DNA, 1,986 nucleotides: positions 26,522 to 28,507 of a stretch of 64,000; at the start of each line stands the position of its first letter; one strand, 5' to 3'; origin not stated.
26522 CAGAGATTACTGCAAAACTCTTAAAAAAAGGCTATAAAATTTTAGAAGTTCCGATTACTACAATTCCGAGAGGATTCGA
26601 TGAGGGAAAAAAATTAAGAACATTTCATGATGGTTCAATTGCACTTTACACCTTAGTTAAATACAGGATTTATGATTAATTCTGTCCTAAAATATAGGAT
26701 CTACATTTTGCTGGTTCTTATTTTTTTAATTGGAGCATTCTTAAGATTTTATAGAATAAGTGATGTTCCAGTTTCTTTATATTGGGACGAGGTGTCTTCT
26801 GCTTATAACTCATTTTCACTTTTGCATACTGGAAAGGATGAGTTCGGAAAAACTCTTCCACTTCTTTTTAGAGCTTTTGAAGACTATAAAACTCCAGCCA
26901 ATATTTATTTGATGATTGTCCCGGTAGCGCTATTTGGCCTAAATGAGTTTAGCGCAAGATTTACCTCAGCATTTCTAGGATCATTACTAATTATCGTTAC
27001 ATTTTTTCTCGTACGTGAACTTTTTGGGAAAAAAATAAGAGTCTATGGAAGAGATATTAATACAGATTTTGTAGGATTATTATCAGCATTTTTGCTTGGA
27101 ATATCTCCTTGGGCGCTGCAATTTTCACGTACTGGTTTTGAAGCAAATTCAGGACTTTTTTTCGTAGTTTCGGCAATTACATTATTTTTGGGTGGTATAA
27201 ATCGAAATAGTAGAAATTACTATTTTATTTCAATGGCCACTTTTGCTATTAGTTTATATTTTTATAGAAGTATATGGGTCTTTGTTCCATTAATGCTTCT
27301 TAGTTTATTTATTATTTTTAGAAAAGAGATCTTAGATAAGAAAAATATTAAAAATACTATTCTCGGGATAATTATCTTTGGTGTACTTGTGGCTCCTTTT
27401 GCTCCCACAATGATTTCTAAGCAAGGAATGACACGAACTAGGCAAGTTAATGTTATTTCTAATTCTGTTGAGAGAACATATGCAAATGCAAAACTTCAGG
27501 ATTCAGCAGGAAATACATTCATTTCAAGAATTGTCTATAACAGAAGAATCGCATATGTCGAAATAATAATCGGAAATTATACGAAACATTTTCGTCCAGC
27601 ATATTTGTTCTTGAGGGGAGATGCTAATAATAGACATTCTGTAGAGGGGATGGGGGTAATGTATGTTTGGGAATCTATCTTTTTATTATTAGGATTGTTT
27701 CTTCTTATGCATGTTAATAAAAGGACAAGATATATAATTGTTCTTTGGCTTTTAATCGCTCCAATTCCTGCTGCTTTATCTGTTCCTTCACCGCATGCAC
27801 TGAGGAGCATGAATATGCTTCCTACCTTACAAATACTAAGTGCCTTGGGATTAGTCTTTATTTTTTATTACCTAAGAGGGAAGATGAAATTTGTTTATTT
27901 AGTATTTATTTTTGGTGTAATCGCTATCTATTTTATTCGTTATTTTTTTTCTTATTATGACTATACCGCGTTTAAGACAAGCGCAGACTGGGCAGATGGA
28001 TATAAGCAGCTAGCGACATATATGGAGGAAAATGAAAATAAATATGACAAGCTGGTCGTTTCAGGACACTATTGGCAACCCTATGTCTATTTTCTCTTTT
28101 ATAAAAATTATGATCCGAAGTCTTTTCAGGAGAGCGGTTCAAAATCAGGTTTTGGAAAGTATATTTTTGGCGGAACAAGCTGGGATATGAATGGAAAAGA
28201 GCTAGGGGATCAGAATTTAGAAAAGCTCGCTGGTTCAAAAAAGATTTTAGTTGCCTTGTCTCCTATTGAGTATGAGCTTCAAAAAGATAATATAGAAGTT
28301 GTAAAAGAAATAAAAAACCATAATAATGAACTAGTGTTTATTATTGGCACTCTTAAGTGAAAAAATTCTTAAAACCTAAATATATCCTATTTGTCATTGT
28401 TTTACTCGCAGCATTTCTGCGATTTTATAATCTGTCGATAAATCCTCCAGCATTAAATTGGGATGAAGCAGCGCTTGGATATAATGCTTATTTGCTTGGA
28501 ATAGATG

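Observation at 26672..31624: Three tandem ArnT/PMT-like GT-C paralogues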

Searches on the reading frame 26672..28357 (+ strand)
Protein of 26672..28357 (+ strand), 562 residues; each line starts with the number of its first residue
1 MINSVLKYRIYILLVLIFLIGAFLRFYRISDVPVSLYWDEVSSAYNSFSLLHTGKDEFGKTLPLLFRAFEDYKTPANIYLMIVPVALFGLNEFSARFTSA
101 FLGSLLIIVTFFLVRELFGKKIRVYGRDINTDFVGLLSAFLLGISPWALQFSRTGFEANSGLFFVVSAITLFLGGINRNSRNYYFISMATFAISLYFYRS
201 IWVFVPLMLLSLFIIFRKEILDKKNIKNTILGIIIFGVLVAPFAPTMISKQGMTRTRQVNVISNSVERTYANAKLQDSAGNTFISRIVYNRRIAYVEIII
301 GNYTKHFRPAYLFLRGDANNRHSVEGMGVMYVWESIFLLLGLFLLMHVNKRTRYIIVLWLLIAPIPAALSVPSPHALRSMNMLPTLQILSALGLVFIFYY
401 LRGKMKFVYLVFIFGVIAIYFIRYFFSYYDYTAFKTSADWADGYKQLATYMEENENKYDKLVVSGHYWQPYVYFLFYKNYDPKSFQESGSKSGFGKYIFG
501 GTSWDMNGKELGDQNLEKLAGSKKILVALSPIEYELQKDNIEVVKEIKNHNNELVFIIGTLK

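Call 4: search_protein_families(library=pfam, proteins=[window:26672-28357:+], max_evalue=0.1)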
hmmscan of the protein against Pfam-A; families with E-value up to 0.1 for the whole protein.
window:26672-28357:+ (562 aa): 2 families
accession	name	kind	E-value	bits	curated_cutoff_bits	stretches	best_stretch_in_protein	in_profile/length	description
PF13231.12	PMT_2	-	1.8e-08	35.2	26.1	1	74-243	3-157/160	Dolichyl-phosphate-mannose-protein mannosyltransferase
PF02516.20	STT3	-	0.00021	21.3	24.5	1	99-240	102-237/405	Oligosaccharyl transferase STT3, N-terminal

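Call 10: search_protein_families(library=ncbifam, proteins=[window:26672-28357:+], max_evalue=0.01)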
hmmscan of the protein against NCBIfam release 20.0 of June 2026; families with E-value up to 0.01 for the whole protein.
window:26672-28357:+ (562 aa): 1 family
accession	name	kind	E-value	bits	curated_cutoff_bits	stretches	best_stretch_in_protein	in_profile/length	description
TIGR03663.1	TIGR03663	subfamily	1.2e-06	27.8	126.25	1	13-219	3-183/435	flippase activity-associated protein Agl23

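Call 11: search_solved_structures(query=A1, max_evalue=1, show_alignments=2)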
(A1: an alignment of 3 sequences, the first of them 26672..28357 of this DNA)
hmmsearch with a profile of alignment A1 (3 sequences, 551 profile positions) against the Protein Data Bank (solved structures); distinct sequences matched with E-value up to 1: 1.
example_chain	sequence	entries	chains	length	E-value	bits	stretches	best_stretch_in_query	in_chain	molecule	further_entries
5ezm_A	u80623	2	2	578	0.0034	19.4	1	71-238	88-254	4-amino-4-deoxy-L-arabinose transferase or related glycosyltransferases of PMT family | 4-amino-4-deoxy-L-arabinose (L-Ara4N) transferase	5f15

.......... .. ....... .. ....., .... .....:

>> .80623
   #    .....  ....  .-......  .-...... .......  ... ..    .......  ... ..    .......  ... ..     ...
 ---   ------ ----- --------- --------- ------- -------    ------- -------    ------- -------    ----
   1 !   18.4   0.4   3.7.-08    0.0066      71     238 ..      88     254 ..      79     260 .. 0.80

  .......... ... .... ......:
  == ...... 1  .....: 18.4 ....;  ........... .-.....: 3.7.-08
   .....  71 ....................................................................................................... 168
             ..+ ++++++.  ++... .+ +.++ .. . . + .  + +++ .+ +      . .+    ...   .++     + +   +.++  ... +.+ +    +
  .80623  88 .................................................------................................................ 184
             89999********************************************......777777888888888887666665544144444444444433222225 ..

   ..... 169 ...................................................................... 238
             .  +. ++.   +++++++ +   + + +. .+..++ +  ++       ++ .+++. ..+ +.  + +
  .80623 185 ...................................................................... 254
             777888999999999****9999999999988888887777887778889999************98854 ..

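Call 13: find_related_loci(query=A1, collection=genome_contigs, flank=10000)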
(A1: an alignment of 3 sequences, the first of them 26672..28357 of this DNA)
Query A1 (562 aa) in genome_contigs; peptide patterns used: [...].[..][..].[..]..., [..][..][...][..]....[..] (x = any residue, [..] = any of these).
398 stretches matched a pattern; 342 encode a relative of the query (tblastn E <= 1e-3); the best 80 are kept; 80 distinct loci.
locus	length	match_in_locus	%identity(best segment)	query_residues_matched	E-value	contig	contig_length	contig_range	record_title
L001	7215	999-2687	57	1-562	0e+0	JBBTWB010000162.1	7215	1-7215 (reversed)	MAG: Patescibacteria group bacterium isolate H43-bin061_1 H43_bin061_1_000000000162, whole genome shotgun sequence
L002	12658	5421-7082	52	2-561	0e+0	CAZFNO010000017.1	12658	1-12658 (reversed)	MAG TPA_asm: uncultured Gammaproteobacteria bacterium isolate binchicken_co134_351 genome assembly, contig: NODE_10988_l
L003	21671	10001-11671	54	1-562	0e+0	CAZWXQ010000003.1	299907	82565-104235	MAG TPA_asm: uncultured Gammaproteobacteria bacterium isolate SRP292972_co3_100 genome assembly, contig: NODE_48_length_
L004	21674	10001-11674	50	10-559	6e-171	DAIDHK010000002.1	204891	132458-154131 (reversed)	MAG TPA_asm: Candidatus Levyibacteriota bacterium isolate clean343 NODE_2_length_204891_cov_11.242083, whole genome shot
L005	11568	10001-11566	47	13-537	3e-151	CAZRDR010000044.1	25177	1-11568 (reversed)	MAG TPA_asm: uncultured Gammaproteobacteria bacterium isolate SRP135725_co2_727 genome assembly, contig: k141_5433120, w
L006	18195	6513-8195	50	10-562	7e-171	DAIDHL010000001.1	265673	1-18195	MAG TPA_asm: Candidatus Levyibacteriota bacterium isolate clean344 NODE_1_length_265673_cov_5.589056, whole genome shotg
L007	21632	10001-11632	44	9-561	6e-146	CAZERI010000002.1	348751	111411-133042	MAG TPA_asm: uncultured Gammaproteobacteria bacterium isolate SRP278252_co1_729 genome assembly, contig: NODE_14_length_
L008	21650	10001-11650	44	9-562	6e-138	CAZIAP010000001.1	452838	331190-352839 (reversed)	MAG TPA_asm: uncultured Gammaproteobacteria bacterium isolate SRP144015_co1_80 genome assembly, contig: NODE_5_length_45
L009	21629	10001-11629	43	14-562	1e-133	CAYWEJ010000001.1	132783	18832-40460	MAG TPA_asm: uncultured Gammaproteobacteria bacterium isolate SRP192515_co1_134 genome assembly, contig: NODE_64_length_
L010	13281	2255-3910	42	9-562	3e-130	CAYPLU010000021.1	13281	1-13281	MAG TPA_asm: uncultured Gammaproteobacteria bacterium isolate binchicken_co38_550 genome assembly, contig: NODE_9881_len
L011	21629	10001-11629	41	13-561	3e-127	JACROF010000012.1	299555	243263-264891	MAG: Candidatus Levyibacteriota bacterium isolate NC_groundwater_1954_Pr3_S-0.2um_39_3 scaffold_49882, whole genome shot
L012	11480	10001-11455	44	13-506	4e-125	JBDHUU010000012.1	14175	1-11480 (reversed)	MAG: Candidatus Levyibacteriota bacterium isolate AS-MESO-3CA.208 NODE_18547_length_14175_cov_3.311179, whole genome sho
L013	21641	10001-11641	38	11-559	2e-112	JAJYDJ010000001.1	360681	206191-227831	MAG: bacterium isolate BP9.bin93 NODE_17_length_360681_cov_2.755842, whole genome shotgun sequence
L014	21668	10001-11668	40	4-561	4e-128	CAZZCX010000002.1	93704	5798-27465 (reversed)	MAG TPA_asm: uncultured Gammaproteobacteria bacterium isolate SRP173033_co1_414 genome assembly, contig: NODE_312_length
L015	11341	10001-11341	41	24-471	9e-108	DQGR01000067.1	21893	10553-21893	MAG TPA_asm: Patescibacteria group bacterium isolate UBA10118 contig_18166, whole genome shotgun sequence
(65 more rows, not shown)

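Call 60: list_cluster_members(proteins=[window:26672-28357:+, window:28357-29985:+, window:29975-31621:+, window:25978-26676:+, window:31671-33383:+])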
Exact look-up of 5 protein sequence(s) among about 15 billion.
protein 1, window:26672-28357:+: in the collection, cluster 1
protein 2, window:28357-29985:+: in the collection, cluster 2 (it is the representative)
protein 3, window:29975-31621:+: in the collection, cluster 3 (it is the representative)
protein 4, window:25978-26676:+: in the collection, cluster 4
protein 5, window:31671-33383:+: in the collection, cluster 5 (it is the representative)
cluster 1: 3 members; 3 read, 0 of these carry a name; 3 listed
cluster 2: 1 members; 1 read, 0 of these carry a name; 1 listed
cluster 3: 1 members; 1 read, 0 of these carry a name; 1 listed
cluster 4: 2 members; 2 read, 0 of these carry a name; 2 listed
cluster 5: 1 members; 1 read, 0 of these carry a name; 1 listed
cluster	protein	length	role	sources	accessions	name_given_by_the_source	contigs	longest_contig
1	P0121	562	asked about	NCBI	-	-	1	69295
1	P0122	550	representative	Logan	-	-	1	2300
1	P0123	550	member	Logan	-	-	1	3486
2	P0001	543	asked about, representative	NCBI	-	-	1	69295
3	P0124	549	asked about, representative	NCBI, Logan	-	-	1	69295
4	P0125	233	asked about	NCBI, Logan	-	-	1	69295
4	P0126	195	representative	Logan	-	-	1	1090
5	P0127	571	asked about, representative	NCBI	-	-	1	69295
